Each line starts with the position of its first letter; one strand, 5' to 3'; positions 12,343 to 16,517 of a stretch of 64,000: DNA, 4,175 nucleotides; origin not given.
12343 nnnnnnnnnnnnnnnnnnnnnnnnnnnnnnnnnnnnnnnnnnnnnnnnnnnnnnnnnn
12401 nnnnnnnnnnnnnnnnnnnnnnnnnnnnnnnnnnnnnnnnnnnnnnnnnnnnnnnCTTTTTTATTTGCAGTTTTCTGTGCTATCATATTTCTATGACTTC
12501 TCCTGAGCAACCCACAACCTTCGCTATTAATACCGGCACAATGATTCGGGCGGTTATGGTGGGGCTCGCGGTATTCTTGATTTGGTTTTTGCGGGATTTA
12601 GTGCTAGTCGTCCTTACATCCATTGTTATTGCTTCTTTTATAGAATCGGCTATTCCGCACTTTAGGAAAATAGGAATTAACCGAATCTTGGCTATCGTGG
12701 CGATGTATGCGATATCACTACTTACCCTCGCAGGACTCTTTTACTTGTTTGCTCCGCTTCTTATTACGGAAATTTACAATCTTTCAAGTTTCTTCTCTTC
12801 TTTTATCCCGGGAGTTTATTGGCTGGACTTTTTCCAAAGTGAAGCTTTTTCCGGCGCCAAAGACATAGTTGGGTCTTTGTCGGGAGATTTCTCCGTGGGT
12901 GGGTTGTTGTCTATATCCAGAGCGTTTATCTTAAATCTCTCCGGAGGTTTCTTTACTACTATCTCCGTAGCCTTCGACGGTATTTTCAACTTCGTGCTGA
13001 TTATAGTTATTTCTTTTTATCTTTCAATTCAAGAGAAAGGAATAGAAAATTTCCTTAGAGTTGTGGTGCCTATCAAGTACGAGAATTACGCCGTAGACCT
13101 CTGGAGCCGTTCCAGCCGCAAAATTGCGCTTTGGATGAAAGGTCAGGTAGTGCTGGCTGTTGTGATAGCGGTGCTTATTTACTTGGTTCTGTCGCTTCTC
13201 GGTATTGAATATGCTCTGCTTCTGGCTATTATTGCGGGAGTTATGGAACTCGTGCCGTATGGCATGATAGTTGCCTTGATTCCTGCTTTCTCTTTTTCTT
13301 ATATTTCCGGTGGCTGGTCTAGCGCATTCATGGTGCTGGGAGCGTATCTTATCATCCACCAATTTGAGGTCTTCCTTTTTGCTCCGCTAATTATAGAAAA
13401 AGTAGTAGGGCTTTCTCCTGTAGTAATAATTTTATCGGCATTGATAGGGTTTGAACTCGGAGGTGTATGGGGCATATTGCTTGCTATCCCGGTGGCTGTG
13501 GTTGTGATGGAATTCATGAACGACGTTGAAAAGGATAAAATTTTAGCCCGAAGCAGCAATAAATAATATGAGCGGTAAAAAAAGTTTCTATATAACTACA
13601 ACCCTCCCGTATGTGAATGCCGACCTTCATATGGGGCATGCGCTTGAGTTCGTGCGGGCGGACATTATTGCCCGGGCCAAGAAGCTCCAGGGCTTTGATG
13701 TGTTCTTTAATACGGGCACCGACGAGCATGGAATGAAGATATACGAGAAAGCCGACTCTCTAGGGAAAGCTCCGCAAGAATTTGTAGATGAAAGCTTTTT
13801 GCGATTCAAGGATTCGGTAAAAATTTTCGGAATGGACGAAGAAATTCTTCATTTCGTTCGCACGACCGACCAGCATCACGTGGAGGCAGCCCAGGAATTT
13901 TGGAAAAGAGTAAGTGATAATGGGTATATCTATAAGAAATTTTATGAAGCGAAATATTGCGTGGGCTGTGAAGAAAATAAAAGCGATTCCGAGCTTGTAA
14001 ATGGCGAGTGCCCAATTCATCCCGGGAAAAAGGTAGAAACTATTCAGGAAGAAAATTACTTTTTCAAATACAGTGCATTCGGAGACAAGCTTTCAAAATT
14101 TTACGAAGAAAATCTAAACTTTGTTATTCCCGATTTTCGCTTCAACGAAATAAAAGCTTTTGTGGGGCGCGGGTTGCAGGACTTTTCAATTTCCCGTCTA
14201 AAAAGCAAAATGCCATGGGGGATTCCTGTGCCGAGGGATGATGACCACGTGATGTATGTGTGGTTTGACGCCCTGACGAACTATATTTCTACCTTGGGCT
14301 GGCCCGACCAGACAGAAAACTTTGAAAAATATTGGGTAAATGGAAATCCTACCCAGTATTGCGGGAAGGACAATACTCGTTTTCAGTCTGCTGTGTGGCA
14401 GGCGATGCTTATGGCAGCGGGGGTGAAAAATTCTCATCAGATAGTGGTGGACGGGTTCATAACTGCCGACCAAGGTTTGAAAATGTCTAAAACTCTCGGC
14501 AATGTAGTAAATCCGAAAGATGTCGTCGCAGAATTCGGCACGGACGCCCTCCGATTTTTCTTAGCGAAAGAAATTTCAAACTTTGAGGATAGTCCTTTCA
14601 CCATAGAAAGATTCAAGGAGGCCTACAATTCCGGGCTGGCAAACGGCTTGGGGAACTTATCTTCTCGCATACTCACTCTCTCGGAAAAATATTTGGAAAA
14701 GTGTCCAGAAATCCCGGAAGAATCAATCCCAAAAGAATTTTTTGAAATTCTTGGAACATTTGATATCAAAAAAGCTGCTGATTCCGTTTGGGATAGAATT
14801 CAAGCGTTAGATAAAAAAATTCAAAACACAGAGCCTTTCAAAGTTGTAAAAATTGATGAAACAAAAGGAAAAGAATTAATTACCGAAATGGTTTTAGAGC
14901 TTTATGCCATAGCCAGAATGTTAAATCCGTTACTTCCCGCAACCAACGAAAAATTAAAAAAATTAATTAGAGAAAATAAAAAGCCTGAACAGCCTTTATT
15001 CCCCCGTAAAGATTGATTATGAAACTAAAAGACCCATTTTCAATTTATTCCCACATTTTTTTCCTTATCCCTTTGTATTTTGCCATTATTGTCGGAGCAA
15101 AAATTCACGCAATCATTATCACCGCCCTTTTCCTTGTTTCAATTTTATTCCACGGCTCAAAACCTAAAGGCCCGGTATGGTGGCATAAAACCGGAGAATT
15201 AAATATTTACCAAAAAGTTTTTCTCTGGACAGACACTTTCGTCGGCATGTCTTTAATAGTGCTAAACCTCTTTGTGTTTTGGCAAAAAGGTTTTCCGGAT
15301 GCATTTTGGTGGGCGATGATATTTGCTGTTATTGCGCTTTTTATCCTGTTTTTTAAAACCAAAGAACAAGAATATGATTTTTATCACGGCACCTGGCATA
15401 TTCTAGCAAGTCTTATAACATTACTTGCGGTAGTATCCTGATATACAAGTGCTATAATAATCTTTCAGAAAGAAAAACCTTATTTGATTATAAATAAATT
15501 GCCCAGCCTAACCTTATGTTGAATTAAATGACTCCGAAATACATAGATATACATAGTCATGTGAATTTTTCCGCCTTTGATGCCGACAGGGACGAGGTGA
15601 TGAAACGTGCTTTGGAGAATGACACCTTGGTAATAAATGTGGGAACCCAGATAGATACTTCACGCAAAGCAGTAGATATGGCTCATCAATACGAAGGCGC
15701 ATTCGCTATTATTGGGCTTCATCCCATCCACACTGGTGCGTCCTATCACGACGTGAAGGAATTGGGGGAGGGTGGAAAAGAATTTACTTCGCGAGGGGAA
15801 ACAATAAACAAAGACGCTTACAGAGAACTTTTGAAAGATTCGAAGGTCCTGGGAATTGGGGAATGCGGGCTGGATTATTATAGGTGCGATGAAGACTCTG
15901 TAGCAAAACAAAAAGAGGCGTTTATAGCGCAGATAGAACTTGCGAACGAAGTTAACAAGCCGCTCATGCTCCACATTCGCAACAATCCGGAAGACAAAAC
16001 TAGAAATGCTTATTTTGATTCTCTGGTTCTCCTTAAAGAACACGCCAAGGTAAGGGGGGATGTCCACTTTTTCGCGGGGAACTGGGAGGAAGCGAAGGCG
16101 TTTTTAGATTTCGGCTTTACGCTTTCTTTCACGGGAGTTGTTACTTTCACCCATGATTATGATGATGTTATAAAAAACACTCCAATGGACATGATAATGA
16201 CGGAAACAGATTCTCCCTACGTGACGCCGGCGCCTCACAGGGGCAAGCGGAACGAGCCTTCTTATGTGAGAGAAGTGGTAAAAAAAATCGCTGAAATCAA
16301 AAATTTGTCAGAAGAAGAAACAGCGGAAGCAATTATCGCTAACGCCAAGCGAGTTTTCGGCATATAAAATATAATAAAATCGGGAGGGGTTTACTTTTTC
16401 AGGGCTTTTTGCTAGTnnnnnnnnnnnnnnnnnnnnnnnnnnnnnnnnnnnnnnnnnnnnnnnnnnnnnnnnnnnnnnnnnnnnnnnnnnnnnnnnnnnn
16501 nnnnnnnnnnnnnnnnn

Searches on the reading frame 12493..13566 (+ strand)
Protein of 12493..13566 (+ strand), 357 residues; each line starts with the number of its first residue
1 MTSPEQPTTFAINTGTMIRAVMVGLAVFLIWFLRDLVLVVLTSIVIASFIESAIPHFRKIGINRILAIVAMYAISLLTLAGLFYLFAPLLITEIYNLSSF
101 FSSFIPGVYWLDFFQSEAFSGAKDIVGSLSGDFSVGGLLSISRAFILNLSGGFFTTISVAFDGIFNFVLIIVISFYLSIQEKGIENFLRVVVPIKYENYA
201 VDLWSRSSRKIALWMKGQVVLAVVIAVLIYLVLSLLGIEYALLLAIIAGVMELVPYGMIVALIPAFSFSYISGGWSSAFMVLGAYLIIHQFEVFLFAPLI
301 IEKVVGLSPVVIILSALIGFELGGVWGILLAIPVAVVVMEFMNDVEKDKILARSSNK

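Call 62: search_protein_families(library=pfam, proteins=[window:12493-13566:+], max_evalue=0.00001)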
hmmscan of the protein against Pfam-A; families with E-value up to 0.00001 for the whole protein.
window:12493-13566:+ (357 aa): 1 family
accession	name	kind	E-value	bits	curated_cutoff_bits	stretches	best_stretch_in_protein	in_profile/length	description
PF01594.21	AI-2E_transport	-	3.6e-44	151.7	34.3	1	20-344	5-325/327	AI-2E family transporter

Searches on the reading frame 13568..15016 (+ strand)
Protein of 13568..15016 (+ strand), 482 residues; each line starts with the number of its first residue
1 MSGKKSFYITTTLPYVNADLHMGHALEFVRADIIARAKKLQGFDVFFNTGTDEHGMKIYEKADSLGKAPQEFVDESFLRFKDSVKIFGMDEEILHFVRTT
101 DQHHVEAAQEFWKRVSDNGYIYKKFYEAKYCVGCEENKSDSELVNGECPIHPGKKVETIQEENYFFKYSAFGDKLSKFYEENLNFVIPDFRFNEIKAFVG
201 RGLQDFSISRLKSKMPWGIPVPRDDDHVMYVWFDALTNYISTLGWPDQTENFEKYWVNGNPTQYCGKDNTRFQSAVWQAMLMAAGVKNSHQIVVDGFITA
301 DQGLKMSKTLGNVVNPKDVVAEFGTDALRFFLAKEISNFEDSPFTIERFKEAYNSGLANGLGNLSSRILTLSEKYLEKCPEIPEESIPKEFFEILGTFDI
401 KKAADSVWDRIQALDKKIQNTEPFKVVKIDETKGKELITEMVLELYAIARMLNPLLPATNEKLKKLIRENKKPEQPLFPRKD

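Call 62: search_protein_families(library=pfam, proteins=[window:13568-15016:+], max_evalue=0.00001)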
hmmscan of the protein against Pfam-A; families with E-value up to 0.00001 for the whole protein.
window:13568-15016:+ (482 aa): 3 families
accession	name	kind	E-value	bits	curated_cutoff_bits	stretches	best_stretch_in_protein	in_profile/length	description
PF09334.17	tRNA-synt_1g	-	1.1e-92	311.2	20.1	2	154-368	174-390/391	tRNA synthetases class I (M)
PF00133.28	tRNA-synt_1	-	3.2e-40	138.6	22.7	2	225-335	295-404/414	tRNA synthetases class I (I, L, M and V)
PF01406.26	tRNA-synt_1e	-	1e-12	48.5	27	1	15-125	18-125/301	tRNA synthetases class I (C) catalytic domain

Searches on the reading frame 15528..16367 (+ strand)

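Call 63: search_protein_families(library=pfam, proteins=[window:15528-16367:+], max_evalue=0.00001)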
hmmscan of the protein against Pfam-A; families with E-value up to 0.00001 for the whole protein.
window:15528-16367:+ (279 aa): 1 family
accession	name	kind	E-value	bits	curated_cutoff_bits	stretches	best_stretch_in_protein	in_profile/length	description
PF01026.27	TatD_DNase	-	1.4e-70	238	27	1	6-278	1-253/253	TatD related DNase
